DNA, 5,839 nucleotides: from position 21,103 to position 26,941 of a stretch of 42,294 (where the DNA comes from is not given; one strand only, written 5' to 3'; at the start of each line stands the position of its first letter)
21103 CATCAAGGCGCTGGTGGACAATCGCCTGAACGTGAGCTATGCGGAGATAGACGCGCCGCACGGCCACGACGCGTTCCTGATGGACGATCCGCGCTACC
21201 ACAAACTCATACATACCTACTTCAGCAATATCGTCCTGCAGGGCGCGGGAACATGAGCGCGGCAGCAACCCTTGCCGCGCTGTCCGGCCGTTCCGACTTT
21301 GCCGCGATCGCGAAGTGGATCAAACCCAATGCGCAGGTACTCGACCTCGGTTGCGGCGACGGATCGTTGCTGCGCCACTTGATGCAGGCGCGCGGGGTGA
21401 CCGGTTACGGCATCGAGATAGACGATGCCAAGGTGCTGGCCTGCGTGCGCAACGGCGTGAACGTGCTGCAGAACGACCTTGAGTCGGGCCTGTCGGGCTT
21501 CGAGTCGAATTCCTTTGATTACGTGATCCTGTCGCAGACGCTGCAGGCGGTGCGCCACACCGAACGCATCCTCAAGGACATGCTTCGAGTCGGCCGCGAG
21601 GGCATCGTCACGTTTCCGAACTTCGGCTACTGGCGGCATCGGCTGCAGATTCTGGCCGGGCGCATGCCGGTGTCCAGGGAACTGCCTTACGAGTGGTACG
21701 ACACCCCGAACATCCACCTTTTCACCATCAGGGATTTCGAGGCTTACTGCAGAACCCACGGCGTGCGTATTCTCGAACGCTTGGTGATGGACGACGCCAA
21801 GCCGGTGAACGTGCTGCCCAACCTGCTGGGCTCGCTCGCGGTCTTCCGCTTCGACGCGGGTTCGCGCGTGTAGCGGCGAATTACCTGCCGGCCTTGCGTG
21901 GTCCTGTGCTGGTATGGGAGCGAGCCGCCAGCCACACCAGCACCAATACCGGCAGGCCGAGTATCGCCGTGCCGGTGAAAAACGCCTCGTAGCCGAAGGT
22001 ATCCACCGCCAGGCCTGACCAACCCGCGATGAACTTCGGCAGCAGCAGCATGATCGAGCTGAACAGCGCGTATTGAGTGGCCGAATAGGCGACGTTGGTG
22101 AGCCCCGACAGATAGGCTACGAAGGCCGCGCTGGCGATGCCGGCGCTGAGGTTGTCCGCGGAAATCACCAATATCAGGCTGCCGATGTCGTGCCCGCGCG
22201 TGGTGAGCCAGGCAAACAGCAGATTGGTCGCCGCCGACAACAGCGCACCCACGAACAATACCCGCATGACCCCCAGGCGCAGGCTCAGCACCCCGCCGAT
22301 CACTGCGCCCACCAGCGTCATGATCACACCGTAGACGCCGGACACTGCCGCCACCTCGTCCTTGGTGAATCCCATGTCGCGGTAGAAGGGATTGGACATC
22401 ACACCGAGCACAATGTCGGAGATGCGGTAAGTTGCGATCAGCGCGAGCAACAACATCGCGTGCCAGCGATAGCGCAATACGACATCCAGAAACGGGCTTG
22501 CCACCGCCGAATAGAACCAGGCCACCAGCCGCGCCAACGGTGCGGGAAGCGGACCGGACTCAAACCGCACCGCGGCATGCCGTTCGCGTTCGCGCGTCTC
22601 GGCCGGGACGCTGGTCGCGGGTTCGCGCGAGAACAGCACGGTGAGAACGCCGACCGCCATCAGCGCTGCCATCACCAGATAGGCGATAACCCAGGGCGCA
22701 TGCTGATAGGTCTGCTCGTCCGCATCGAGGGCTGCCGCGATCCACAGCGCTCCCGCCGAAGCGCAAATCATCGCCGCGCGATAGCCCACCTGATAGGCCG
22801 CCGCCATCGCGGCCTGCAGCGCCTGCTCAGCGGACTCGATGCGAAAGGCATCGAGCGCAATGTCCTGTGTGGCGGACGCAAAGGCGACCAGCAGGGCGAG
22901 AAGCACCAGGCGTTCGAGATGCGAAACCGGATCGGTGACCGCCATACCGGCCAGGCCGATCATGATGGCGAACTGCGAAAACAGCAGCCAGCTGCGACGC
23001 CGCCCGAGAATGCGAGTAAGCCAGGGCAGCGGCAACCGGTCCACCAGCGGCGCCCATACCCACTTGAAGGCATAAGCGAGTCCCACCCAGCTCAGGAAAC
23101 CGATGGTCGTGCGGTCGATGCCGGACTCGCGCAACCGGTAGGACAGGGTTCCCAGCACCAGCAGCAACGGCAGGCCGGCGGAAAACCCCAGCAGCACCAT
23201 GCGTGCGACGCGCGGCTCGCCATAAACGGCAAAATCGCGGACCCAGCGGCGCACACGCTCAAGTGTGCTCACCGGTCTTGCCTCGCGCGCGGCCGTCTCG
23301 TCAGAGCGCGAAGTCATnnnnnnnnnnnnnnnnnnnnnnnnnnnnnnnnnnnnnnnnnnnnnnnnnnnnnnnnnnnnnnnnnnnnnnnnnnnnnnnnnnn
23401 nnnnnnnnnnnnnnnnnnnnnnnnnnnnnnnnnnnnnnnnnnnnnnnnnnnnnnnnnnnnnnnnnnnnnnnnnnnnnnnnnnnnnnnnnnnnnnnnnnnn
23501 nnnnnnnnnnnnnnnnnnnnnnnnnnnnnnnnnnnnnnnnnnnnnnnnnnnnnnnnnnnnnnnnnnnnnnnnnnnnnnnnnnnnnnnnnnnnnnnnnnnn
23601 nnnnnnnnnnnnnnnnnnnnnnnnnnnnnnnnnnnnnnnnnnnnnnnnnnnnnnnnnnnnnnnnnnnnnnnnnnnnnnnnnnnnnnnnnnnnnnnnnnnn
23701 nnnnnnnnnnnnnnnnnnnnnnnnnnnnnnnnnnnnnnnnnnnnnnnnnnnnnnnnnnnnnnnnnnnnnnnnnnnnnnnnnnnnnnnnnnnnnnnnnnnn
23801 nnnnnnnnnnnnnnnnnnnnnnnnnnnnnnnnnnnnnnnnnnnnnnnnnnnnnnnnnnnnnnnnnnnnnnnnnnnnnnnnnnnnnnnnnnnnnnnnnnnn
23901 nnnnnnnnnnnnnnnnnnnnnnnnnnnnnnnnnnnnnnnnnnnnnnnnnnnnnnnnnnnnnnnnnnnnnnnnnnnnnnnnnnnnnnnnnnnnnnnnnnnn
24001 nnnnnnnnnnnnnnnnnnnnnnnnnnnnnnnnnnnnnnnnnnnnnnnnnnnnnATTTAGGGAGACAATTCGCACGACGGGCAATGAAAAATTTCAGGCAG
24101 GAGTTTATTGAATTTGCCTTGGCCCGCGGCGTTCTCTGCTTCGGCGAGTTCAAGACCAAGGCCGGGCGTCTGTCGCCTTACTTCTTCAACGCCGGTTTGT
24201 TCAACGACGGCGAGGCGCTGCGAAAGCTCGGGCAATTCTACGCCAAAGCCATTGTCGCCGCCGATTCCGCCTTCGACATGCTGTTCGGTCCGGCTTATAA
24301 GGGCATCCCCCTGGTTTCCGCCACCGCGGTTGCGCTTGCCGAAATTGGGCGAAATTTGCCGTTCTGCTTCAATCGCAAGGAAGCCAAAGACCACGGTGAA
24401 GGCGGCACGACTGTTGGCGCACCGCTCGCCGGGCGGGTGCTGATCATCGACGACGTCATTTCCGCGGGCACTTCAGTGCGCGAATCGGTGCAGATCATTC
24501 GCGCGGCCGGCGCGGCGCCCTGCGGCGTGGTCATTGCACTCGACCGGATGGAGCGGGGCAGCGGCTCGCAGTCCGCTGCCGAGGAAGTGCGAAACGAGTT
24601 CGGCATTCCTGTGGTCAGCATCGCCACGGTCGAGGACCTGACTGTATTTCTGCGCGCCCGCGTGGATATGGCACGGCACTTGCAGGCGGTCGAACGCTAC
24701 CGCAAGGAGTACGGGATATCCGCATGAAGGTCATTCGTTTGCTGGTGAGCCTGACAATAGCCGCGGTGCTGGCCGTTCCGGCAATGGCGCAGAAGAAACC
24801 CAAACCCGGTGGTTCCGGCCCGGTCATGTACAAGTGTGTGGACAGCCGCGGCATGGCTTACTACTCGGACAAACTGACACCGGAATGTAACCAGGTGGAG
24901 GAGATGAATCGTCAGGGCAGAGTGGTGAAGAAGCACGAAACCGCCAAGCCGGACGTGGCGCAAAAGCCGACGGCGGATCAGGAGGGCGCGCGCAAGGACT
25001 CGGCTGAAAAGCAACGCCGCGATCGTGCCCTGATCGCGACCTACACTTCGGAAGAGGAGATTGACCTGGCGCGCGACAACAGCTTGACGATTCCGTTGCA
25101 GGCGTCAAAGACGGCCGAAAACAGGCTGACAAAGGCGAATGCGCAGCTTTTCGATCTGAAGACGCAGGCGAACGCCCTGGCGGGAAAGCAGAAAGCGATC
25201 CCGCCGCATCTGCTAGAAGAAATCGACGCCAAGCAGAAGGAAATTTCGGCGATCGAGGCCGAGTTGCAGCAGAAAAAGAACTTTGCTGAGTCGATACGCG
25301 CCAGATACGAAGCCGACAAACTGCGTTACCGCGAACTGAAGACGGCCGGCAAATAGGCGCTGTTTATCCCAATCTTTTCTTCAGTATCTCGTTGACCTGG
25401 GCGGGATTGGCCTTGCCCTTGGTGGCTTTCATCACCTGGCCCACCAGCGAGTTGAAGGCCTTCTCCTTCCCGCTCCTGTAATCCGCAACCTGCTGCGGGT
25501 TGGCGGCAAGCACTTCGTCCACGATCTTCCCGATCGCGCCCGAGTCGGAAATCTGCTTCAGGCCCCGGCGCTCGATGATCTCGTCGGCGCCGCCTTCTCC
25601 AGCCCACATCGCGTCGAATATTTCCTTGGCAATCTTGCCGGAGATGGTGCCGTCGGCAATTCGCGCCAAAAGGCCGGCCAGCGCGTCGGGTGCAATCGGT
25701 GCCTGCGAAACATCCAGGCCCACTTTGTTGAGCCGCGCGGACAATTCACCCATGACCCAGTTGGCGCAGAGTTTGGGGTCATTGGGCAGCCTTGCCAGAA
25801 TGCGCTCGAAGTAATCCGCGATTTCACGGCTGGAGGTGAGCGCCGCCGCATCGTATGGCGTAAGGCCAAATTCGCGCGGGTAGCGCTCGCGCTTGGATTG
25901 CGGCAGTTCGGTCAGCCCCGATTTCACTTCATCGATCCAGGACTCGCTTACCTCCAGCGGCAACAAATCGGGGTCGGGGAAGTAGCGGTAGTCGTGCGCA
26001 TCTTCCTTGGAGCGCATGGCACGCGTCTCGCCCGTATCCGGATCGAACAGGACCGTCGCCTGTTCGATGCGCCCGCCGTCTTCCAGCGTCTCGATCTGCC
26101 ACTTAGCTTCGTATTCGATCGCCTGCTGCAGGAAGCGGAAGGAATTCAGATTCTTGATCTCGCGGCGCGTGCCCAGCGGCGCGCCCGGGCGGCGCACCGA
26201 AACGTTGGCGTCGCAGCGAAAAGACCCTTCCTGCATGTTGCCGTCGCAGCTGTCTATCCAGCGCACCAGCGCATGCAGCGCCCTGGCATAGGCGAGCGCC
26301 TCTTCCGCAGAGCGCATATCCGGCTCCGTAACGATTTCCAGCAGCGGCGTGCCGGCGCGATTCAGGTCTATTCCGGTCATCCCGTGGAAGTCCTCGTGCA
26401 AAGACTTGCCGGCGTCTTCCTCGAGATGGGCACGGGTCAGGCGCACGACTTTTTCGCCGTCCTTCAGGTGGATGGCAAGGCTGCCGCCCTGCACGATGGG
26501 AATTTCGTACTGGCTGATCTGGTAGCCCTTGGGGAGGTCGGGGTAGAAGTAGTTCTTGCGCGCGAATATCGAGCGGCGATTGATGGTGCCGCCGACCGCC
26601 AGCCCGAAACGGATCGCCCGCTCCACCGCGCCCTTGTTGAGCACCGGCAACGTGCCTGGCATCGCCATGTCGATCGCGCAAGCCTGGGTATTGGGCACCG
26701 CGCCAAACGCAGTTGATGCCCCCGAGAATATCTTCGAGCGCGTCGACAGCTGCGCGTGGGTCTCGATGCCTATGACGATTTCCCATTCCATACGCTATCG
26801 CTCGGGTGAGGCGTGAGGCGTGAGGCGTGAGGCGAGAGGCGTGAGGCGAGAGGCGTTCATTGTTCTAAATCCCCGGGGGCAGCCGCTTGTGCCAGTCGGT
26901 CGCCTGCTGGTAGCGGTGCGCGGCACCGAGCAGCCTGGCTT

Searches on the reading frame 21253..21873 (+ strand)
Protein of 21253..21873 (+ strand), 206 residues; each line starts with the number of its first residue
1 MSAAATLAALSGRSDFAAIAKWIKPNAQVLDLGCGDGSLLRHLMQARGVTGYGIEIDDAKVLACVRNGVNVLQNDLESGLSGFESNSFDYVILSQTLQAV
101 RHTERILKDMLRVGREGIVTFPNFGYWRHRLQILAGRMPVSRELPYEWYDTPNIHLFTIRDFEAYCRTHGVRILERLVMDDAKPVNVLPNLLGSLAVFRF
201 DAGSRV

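Call 72: search_protein_families(library=pfam, proteins=[window:21253-21873:+])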
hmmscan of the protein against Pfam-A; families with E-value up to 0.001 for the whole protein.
window:21253-21873:+ (206 aa): 6 families
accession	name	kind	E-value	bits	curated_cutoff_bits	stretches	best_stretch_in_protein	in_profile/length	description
PF07021.18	MetW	-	6.9e-71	238.3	21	1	13-199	1-192/193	Methionine biosynthesis protein MetW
PF13489.12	Methyltransf_23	-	8.3e-13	48.8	27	1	17-174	14-162/164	Methyltransferase domain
PF08241.18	Methyltransf_11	-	1e-11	45.8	21.2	1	30-117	1-90/95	Methyltransferase domain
PF13847.12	Methyltransf_31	-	6e-11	42.7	27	1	23-152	1-126/145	Methyltransferase domain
PF13649.12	Methyltransf_25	-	4.5e-10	40.5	27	1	29-117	1-96/97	Methyltransferase domain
PF08242.18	Methyltransf_12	-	1.5e-08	35.7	30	1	30-113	1-91/98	Methyltransferase domain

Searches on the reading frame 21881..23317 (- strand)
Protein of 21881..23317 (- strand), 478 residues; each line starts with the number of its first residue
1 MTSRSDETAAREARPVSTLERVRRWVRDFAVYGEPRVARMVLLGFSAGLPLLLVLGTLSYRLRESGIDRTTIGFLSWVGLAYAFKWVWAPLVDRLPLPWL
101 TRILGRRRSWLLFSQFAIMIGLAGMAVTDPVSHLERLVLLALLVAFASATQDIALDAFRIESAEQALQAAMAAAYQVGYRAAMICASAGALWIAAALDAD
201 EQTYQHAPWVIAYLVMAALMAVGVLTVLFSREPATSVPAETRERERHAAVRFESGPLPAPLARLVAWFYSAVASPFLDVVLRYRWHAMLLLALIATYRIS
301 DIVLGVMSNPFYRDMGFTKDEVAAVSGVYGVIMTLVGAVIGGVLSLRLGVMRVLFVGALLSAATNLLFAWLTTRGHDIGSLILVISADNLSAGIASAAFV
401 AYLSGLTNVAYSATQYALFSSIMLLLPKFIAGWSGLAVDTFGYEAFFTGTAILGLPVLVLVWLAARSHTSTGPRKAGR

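Call 72: search_protein_families(library=pfam, proteins=[window:21881-23317:-])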
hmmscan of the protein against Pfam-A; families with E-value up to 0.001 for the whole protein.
window:21881-23317:- (478 aa): 2 families
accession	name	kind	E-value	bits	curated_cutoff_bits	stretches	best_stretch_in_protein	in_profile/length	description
PF07690.21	MFS_1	-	8.5e-19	68.1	33.4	2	42-288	3-207/347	Major Facilitator Superfamily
PF13000.13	Acatn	-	6.5e-08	32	23.7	1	40-159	5-143/546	Acetyl-coenzyme A transporter 1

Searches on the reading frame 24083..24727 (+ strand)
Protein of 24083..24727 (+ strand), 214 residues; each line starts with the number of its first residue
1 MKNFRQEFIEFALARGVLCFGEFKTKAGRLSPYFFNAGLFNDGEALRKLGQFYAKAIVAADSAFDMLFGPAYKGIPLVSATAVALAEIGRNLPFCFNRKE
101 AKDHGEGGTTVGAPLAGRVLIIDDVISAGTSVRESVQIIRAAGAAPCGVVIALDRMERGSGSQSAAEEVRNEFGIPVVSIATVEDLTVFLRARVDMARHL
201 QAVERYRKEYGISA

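Call 72: search_protein_families(library=pfam, proteins=[window:24083-24727:+])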
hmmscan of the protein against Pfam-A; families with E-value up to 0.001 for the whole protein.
window:24083-24727:+ (214 aa): 1 family
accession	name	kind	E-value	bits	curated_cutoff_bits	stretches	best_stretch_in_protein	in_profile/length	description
PF00156.33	Pribosyltran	-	1.3e-10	41.3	26.3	1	48-166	13-137/158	Phosphoribosyl transferase domain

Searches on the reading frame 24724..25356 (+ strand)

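Call 72: search_protein_families(library=pfam, proteins=[window:24724-25356:+])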
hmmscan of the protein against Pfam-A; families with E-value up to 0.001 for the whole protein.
window:24724-25356:+ (210 aa): 1 family
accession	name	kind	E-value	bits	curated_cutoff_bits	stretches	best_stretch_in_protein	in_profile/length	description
PF13511.11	DUF4124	-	0.0004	21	22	1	34-86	13-55/56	Domain of unknown function (DUF4124)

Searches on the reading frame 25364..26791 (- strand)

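Call 55: search_protein_families(library=pfam, proteins=[window:25364-26791:-])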
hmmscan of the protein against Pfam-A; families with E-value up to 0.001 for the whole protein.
window:25364-26791:- (475 aa): 2 families
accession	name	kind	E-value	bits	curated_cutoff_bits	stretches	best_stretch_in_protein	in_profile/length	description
PF02934.20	GatB_N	-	9.1e-117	389.6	23.4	1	5-287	1-277/277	GatB/GatE catalytic domain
PF02637.23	GatB_Yqey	-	8.5e-58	194.9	27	1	326-474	1-148/148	GatB domain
